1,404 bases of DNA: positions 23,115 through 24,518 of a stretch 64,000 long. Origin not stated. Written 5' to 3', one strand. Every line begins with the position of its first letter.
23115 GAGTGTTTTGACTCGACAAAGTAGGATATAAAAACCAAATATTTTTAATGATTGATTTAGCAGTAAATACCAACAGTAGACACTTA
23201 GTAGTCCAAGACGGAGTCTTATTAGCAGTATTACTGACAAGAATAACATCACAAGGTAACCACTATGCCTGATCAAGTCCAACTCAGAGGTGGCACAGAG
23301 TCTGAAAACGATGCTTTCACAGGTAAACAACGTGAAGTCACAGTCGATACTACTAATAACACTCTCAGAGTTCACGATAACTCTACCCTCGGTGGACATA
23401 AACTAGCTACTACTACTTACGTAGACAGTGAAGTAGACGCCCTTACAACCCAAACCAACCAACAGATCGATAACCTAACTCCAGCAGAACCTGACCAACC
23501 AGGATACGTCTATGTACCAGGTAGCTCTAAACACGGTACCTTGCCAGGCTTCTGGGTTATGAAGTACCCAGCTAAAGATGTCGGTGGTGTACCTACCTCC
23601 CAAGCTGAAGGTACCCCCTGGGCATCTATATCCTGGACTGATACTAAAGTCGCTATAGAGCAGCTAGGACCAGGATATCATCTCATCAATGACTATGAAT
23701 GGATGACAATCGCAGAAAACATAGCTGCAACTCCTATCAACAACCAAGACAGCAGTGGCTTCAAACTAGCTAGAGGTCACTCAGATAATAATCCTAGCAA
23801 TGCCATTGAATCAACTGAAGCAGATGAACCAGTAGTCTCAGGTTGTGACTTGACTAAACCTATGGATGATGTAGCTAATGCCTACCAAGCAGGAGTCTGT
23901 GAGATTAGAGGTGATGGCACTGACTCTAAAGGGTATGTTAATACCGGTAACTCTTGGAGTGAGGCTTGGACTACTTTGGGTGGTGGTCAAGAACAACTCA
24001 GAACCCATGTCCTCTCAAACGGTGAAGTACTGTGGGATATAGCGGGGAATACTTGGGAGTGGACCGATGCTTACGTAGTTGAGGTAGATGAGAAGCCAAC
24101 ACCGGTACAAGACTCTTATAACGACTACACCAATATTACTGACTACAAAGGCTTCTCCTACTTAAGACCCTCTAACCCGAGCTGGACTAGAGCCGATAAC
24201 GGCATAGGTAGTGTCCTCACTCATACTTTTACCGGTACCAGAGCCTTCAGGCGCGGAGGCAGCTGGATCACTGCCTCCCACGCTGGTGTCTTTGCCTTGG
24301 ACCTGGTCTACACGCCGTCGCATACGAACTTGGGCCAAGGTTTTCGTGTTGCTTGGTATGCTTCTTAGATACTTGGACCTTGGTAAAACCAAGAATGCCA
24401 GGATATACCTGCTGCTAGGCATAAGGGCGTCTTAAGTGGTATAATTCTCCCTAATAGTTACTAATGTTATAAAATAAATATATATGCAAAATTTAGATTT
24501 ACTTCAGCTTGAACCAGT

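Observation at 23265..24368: Tail-fibre N-motif + FGE/C-type-lectin-fold protein inserted into the dcw cluster: architecture of a DGR variable protein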

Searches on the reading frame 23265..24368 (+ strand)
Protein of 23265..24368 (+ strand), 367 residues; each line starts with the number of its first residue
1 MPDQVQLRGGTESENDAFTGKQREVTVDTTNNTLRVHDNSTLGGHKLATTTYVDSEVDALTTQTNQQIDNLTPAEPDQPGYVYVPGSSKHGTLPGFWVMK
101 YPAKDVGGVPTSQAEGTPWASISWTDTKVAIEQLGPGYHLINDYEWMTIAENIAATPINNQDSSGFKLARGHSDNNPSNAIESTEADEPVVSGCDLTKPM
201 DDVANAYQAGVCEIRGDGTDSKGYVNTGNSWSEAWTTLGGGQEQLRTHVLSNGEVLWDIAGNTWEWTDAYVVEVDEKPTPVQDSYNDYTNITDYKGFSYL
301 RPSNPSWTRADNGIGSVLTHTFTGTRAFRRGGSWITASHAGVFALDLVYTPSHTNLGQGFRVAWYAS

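Call 3: search_protein_families(library=pfam, proteins=[window:23265-24368:+], max_evalue=0.1)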
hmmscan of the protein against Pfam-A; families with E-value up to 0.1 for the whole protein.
window:23265-24368:+ (367 aa): 2 families
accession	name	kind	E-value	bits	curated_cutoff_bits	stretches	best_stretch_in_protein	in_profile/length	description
PF18454.7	Mtd_N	-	6.1e-10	39.3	26.3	1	5-38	1-34/37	Major tropism determinant N-terminal domain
PF03781.23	FGE-sulfatase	-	0.00036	20.7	23.3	1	252-311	174-234/255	Sulfatase-modifying factor enzyme 1-like domain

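Call 4: search_protein_families(library=phrogs, proteins=[window:23265-24368:+], max_evalue=0.1)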
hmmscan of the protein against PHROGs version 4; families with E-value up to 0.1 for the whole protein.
window:23265-24368:+ (367 aa): 4 families
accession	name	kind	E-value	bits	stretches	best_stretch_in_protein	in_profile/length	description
phrog_2889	-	unknown function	1.9e-18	67.5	2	319-366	369-415/418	-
phrog_9648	-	tail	1.3e-08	36.1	1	1-63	1-64/152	tail protein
phrog_18508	-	other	2.7e-05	24.6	1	249-300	178-231/266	kinase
phrog_32112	-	unknown function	0.063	14.2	0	340-365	3-28/43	-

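Call 9: find_homologous_proteins(query=window:23265-24368:+, max_evalue=0.001)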
Query window:23265-24368:+ (367 aa): 361 proteins with E <= 0.001 among 2978 candidates; the best 120 are listed.
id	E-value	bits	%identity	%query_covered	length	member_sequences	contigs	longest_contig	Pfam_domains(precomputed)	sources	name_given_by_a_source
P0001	5.3e-251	850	100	100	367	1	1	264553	PF18454.8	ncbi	-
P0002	7.6e-198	675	82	100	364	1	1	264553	PF18454.8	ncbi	-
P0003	2.7e-84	301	51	77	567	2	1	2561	-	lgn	-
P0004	6.7e-79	284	49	77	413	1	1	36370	-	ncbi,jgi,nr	ncbi:hypothetical protein C4572_03390 [Candidatus Parcubacteria bacterium]|nr:MAG: hypothetical prot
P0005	8.9e-79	283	48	77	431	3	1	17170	-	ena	-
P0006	1.8e-77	279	47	89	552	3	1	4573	-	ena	-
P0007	1.3e-75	273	47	83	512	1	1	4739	-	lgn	-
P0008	5.6e-74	267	43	90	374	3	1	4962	PF03781.23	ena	-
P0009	7.6e-74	267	50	76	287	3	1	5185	PF03781.23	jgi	jgi:formylglycine-generating enzyme required for sulfatase activity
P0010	6.0e-72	261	47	77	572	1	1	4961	-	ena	-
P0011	7.0e-71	257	48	77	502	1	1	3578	-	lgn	-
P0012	1.5e-70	256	46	77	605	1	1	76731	-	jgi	jgi:formylglycine-generating enzyme required for sulfatase activity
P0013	4.1e-69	251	48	77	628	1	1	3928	PF03781.23,PF01936.25,PF14890.12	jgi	-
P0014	1.7e-60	223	42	84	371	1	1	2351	PF03781.23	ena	-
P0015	2.6e-60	223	46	72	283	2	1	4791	-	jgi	-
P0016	3.3e-60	222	34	93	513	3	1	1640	-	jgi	-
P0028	3.2e-41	160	34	92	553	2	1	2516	-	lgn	-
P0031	2.3e-40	157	36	93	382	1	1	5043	-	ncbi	ncbi:MAG: hypothetical protein WAW80_00510, partial [Candidatus Saccharimonadales bacterium]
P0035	6.5e-39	152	38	95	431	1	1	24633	-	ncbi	ncbi:MAG: hypothetical protein WAW80_00805, partial [Candidatus Saccharimonadales bacterium]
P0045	1.0e-35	142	36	96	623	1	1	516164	PF01391.24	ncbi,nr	ncbi:MAG TPA: hypothetical protein VHC21_02330 [Candidatus Saccharimonadales bacterium]|nr:hypotheti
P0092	2.0e-29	121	32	91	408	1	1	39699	-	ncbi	-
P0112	1.2e-27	115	30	91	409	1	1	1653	-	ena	-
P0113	1.6e-27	115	34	99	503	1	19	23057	-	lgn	-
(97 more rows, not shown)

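Call 10: find_encoding_contigs(protein=window:23265-24368:+, flank=10000, max_places=10)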
Protein window:23265-24368:+ (367 aa): no gene with exactly this product is on record in the collection.

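Call 11: find_encoding_contigs(protein=P0002, flank=10000, max_places=6)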
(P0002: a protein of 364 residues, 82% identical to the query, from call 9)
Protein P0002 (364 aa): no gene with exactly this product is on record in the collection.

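Call 12: find_encoding_contigs(protein=P0001, flank=10000, max_places=6)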
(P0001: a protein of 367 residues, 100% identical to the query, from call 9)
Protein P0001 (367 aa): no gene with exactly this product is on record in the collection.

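Call 14: list_cluster_members(proteins=[P0001, P0002])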
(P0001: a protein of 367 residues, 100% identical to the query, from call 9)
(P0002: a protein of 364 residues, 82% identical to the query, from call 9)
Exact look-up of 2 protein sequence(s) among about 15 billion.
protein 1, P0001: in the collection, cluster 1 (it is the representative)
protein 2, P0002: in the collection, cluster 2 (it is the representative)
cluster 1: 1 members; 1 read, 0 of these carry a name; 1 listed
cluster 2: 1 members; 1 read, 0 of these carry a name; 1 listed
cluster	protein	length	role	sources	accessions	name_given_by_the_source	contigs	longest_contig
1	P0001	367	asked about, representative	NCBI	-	-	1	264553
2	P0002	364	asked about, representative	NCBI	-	-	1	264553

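Call 16: find_related_loci(query=P0001, collection=genome_contigs, flank=10000)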
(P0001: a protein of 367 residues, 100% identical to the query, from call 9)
Query P0001 (367 aa) in genome_contigs; peptide patterns used: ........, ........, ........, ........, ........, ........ (x = any residue, [..] = any of these).
66 stretches matched a pattern; 4 encode a relative of the query (tblastn E <= 1e-3); 4 distinct loci.
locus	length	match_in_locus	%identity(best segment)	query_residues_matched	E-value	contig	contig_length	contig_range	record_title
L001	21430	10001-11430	28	80-367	4e-18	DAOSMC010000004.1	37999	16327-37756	MAG TPA_asm: Candidatus Paceibacterota bacterium isolate AMR_MDS_1607 NODE_1449_length_37999_cov_20.970167, whole genome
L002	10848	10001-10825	30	80-363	2e-16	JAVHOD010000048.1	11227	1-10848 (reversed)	MAG: Candidatus Paceibacterota bacterium isolate WB02no9_41_8 NODE_5542_length_11227_cov_4.384443, whole genome shotgun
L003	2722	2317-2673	35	80-174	1e-10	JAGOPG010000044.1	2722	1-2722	Candidatus Shapirobacteria bacterium isolate Go_SlDig_bin_323 Go_SlDig_152963_length_2722_cov_10.014258, whole genome sh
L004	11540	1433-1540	50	252-286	2e-5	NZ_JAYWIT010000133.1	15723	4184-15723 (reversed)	Conexibacter stalactiti strain KCTC 39840 Scaffold133, whole genome shotgun sequence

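Call 17: find_encoding_contigs(protein=P0004, flank=10000, max_places=3)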
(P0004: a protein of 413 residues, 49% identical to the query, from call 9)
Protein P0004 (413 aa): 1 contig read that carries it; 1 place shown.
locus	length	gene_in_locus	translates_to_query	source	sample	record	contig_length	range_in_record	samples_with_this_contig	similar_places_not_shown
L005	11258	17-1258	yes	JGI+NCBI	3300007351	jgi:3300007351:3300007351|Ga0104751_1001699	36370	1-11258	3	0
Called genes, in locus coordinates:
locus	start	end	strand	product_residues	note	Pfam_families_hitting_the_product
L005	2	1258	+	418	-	?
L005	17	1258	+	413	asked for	-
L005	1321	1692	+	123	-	PF22296:bAvd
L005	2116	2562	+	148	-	-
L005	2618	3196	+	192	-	PF00078:RVT_1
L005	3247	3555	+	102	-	PF01909:NTP_transf_2, PF18765:Polbeta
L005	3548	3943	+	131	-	PF05168:HEPN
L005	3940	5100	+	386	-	-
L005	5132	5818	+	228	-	PF11967:RecO_N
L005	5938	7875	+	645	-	-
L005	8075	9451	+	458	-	PF00587:tRNA-synt_2b, PF03129:HGTP_anticodon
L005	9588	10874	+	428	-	PF00675:Peptidase_M16, PF05193:Peptidase_M16_C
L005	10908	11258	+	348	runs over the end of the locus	PF01594:AI-2E_transport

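Call 18: find_encoding_contigs(protein=P0005, flank=10000, max_places=3)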
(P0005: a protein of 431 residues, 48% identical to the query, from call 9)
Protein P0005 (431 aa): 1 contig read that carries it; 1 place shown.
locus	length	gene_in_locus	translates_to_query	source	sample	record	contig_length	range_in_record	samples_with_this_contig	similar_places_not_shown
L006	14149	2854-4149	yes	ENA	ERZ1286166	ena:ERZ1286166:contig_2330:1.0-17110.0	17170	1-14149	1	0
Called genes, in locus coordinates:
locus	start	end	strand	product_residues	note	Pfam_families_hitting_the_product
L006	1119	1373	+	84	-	-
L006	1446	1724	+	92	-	PF14890:Intein_splicing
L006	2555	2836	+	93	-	-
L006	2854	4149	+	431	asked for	-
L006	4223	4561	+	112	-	PF05635:23S_rRNA_IVP, PF22296:bAvd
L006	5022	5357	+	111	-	-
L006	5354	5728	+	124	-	PF00078:RVT_1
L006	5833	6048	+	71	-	-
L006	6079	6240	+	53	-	-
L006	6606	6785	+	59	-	-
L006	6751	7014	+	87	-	-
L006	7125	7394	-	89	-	-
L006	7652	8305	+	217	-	-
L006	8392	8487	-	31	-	-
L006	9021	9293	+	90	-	-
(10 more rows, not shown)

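Call 19: find_encoding_contigs(protein=P0012, flank=10000, max_places=3)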
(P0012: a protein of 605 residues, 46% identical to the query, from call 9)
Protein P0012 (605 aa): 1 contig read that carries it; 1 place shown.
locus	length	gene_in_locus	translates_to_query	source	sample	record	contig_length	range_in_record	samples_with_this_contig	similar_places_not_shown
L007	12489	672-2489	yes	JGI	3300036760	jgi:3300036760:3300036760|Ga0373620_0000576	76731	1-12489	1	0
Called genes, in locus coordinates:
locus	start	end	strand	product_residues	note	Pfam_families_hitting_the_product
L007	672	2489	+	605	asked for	-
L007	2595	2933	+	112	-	PF05635:23S_rRNA_IVP, PF22296:bAvd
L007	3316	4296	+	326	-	PF00078:RVT_1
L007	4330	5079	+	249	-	-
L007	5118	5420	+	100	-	-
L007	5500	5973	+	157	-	-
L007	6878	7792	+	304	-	PF03462:PCRF, PF00472:RF-1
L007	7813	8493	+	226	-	PF02463:SMC_N (faint), PF00005:ABC_tran, PF13304:AAA_21 (faint)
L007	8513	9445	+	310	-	PF18075:FtsX_ECD, PF02687:FtsX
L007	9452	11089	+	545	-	PF06418:CTP_synth_N, PF00117:GATase, PF07722:Peptidase_C26 (faint)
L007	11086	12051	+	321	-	PF09587:PGA_cap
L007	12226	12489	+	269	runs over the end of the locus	PF13489:Methyltransf_23, PF01209:Ubie_methyltran, PF13649:Methyltransf_25, PF13847:Methyltransf_31, PF08241:Methyltransf_11, PF08242:Methyltransf_12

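Call 22: find_related_loci(query=P0001, collection=metagenome_contigs, flank=10000)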
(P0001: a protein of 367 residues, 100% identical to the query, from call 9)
Query P0001 (367 aa) in metagenome_contigs; peptide patterns used: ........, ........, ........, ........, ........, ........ (x = any residue, [..] = any of these).
116 stretches matched a pattern; 5 encode a relative of the query (tblastn E <= 1e-3); 5 distinct loci.
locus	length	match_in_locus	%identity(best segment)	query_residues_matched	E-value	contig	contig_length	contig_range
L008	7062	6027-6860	29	80-363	1e-19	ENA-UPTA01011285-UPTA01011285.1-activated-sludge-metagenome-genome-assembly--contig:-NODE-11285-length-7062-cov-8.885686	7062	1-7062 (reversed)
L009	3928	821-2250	28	80-367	7e-18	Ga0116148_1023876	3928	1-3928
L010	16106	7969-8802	28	80-363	7e-18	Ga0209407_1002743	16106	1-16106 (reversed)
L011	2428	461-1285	27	83-363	2e-15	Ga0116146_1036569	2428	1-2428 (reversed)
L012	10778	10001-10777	27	80-344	1e-14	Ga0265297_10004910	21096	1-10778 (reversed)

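Call 23: find_related_loci(query=P0001, collection=viral_contigs, flank=10000)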
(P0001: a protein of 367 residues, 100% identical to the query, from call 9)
Query P0001 (367 aa) in viral_contigs; peptide patterns used: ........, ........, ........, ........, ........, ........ (x = any residue, [..] = any of these).
23 stretches matched a pattern, but none encodes a relative of the query by tblastn (E <= 1e-3).

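Call 24: find_encoding_contigs(protein=P0035, flank=10000, max_places=3)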
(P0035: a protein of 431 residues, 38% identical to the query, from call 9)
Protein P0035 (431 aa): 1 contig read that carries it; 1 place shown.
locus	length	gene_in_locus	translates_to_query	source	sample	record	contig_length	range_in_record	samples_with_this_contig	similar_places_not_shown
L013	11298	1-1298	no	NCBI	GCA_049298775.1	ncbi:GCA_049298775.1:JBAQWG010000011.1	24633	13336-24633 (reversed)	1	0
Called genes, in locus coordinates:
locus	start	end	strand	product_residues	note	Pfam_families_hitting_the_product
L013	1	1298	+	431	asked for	?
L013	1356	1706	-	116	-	PF05635:23S_rRNA_IVP, PF22296:bAvd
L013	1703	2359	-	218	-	PF00078:RVT_1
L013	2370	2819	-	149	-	-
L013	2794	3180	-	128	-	-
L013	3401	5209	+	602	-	PF07973:tRNA_SAD, PF00587:tRNA-synt_2b, PF03129:HGTP_anticodon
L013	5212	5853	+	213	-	-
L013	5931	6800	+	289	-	PF01745:IPT (weak), PF01715:IPPT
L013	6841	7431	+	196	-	-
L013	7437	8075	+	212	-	PF13483:Lactamase_B_3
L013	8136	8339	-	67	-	PF00830:Ribosomal_L28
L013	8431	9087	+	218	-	PF02163:Peptidase_M50 (weak)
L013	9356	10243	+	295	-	PF00293:NUDIX, PF00075:RNase_H, PF13456:RVT_3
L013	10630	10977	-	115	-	PF00453:Ribosomal_L20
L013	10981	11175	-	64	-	PF01632:Ribosomal_L35p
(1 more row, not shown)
